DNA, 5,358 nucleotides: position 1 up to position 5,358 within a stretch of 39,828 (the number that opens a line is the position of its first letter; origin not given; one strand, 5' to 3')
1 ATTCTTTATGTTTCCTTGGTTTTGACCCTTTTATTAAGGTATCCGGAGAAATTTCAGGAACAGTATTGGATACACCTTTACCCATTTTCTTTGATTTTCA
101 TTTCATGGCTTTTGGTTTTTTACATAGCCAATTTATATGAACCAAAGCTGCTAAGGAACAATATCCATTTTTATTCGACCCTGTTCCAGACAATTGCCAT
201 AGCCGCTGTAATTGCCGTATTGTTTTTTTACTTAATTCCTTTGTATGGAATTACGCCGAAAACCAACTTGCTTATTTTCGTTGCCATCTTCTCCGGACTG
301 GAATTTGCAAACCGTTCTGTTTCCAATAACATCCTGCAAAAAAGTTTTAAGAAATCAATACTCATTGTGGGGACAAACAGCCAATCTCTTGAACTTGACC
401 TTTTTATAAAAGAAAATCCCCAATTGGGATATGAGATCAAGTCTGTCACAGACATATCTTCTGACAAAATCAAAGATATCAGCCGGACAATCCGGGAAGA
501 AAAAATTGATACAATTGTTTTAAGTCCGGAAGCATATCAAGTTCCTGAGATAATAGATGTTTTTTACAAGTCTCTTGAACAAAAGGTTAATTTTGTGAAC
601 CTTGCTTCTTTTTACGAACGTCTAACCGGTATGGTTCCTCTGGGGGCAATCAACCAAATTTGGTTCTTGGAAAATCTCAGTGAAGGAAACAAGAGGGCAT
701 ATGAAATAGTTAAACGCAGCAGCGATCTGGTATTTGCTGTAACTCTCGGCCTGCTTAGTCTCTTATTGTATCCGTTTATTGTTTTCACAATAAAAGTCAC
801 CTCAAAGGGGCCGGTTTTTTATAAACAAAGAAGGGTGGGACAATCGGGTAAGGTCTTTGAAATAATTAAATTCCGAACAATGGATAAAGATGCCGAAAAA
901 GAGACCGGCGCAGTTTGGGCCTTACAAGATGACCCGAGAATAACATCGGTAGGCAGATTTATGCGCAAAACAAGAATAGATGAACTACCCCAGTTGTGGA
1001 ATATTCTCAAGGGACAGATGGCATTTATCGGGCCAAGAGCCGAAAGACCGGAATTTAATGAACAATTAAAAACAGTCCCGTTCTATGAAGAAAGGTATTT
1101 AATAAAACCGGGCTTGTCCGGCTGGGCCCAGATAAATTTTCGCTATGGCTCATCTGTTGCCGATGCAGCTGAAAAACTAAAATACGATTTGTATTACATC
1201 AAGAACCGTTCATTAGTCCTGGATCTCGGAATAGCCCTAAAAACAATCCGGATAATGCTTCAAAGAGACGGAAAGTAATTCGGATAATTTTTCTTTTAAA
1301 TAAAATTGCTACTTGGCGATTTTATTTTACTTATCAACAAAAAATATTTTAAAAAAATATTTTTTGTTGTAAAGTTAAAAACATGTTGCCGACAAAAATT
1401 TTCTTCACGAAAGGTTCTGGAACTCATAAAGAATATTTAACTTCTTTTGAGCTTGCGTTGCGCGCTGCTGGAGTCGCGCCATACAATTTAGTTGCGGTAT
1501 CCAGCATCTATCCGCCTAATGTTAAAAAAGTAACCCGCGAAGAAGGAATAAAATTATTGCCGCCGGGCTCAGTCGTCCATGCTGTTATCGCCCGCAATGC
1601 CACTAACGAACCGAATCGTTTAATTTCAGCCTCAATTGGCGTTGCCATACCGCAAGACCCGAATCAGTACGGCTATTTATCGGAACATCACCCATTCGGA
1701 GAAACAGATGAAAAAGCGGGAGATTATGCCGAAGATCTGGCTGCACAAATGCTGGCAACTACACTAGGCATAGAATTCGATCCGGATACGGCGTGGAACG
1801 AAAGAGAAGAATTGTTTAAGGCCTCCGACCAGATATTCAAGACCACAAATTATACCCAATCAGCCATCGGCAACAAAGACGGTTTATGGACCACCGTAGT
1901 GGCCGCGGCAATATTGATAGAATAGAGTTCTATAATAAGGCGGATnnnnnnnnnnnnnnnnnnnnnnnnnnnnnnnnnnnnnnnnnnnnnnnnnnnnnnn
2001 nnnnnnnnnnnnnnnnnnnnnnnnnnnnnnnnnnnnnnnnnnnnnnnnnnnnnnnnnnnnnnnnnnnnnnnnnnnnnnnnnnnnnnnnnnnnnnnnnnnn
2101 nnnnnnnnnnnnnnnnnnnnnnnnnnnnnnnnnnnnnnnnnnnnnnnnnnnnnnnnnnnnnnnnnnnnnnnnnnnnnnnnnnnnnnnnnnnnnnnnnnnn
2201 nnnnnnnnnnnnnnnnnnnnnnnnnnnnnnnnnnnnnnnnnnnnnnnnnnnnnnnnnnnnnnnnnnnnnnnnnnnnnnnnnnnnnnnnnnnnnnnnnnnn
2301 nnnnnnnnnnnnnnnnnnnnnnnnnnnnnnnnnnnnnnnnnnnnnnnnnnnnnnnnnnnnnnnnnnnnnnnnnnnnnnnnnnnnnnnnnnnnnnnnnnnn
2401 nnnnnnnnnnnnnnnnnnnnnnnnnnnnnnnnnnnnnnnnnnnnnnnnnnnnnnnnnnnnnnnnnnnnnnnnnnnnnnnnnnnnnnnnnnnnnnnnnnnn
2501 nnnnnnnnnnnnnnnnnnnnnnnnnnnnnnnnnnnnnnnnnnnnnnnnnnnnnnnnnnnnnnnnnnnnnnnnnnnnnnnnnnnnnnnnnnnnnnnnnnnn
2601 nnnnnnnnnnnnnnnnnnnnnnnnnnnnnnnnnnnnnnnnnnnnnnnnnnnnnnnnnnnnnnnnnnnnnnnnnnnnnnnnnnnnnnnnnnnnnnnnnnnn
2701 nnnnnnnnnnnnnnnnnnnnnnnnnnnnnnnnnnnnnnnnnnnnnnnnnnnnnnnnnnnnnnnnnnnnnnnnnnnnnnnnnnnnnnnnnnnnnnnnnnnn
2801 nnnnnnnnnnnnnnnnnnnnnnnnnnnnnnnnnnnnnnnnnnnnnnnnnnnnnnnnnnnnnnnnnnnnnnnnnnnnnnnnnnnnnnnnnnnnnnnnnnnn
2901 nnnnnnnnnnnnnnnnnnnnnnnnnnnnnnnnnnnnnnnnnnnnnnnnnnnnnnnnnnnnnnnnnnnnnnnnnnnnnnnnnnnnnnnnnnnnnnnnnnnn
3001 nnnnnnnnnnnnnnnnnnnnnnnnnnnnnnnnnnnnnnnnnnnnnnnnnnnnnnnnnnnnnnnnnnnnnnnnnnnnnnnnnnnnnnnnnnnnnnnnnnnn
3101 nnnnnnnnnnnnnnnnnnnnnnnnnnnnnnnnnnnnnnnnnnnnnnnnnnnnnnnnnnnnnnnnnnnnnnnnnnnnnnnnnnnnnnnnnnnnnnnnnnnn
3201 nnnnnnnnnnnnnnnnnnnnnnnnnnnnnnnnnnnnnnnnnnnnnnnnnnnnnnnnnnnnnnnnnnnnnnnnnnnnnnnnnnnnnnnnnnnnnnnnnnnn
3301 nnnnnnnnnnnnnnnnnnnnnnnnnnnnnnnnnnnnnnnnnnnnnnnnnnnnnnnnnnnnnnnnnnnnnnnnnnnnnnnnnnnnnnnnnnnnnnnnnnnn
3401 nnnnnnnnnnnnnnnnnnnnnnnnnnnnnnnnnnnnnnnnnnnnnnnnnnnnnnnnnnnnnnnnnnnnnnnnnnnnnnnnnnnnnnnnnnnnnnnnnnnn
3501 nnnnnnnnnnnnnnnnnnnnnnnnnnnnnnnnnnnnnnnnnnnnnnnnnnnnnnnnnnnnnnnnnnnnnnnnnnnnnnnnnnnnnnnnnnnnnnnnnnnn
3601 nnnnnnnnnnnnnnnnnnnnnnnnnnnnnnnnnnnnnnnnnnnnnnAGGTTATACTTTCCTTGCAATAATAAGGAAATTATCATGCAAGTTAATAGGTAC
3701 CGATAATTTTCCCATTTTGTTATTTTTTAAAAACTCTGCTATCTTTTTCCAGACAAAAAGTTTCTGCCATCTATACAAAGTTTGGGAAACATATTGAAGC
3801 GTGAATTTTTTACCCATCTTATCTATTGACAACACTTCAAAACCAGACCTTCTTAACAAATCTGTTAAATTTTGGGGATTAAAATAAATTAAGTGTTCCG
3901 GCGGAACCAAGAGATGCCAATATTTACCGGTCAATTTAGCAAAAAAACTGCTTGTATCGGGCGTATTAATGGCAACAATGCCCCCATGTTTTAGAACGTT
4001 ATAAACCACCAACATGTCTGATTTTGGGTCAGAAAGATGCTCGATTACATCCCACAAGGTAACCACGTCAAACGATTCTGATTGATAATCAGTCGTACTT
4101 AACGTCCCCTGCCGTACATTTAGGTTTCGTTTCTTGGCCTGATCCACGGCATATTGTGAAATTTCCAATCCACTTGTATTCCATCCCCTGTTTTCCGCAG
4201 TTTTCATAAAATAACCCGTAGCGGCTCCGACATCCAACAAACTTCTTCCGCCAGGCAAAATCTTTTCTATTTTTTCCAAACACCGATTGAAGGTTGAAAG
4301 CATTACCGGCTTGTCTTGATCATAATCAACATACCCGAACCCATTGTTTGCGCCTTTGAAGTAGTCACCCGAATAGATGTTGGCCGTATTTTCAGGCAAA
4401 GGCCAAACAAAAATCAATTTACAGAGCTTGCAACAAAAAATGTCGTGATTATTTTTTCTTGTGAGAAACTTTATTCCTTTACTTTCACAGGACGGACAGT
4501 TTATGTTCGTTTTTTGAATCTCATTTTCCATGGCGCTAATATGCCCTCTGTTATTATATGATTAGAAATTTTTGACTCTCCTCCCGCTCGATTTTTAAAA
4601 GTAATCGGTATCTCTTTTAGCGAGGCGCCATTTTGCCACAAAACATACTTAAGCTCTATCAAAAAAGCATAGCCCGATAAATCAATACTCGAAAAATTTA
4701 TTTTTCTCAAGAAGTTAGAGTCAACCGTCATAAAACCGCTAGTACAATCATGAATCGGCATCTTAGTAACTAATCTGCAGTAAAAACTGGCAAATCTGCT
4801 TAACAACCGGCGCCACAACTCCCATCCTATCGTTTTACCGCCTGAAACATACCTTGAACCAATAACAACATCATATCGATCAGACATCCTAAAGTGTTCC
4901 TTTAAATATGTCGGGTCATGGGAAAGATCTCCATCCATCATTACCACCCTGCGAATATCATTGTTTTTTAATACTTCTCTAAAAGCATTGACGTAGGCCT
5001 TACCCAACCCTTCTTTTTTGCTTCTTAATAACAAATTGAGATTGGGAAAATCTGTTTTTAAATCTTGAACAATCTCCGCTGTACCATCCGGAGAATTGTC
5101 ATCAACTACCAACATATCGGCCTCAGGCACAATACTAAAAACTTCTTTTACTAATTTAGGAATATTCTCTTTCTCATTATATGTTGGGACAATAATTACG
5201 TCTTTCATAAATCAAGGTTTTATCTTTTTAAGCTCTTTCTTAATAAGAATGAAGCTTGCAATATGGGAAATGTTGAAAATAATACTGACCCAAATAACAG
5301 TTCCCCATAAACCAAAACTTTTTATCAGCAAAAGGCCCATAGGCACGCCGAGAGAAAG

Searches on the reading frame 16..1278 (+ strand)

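Call 6: search_protein_families(library=pfam, proteins=[window:16-1278:+], max_evalue=0.001)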
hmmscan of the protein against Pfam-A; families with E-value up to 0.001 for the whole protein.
window:16-1278:+ (420 aa): 1 family
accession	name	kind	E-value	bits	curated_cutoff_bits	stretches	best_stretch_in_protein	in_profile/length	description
PF02397.22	Bac_transf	-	1.7e-63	213.9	27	1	233-415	1-178/179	Bacterial sugar transferase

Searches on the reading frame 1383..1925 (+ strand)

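Call 6: search_protein_families(library=pfam, proteins=[window:1383-1925:+], max_evalue=0.001)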
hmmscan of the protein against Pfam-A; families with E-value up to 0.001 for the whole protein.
window:1383-1925:+ (180 aa): 1 family
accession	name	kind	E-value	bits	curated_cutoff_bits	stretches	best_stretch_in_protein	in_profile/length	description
PF01862.21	PvlArgDC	-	6.6e-61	205.4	22.7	1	2-179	1-161/161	Pyruvoyl-dependent arginine decarboxylase (PvlArgDC)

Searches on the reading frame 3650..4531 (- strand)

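Call 6: search_protein_families(library=pfam, proteins=[window:3650-4531:-], max_evalue=0.001)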
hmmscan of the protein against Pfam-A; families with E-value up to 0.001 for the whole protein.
window:3650-4531:- (293 aa): 7 families
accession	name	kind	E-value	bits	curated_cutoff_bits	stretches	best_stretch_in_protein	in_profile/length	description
PF13489.12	Methyltransf_23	-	1e-25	90.8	27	1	83-235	8-163/164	Methyltransferase domain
PF08241.18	Methyltransf_11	-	3.3e-15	56.9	21.2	1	99-188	1-95/95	Methyltransferase domain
PF08242.18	Methyltransf_12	-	3.3e-12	47.4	30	1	99-185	1-97/98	Methyltransferase domain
PF13847.12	Methyltransf_31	-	2.6e-11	43.8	27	1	95-197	4-119/145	Methyltransferase domain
PF13649.12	Methyltransf_25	-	4.1e-11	43.9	27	1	99-184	2-97/97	Methyltransferase domain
PF07021.18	MetW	-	9.3e-08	32.4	21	1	86-184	5-103/193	Methionine biosynthesis protein MetW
PF02353.26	CMAS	-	5.3e-06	26.4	27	1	85-260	55-234/273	Mycolic acid cyclopropane synthetase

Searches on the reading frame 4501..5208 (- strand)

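Call 6: search_protein_families(library=pfam, proteins=[window:4501-5208:-], max_evalue=0.001)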
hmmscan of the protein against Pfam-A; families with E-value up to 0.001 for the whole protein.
window:4501-5208:- (235 aa): 1 family
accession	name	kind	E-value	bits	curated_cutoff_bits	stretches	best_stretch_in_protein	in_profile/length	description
PF00535.33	Glycos_transf_2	-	1.2e-25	90.8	23.3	1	5-168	2-165/168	Glycosyl transferase family 2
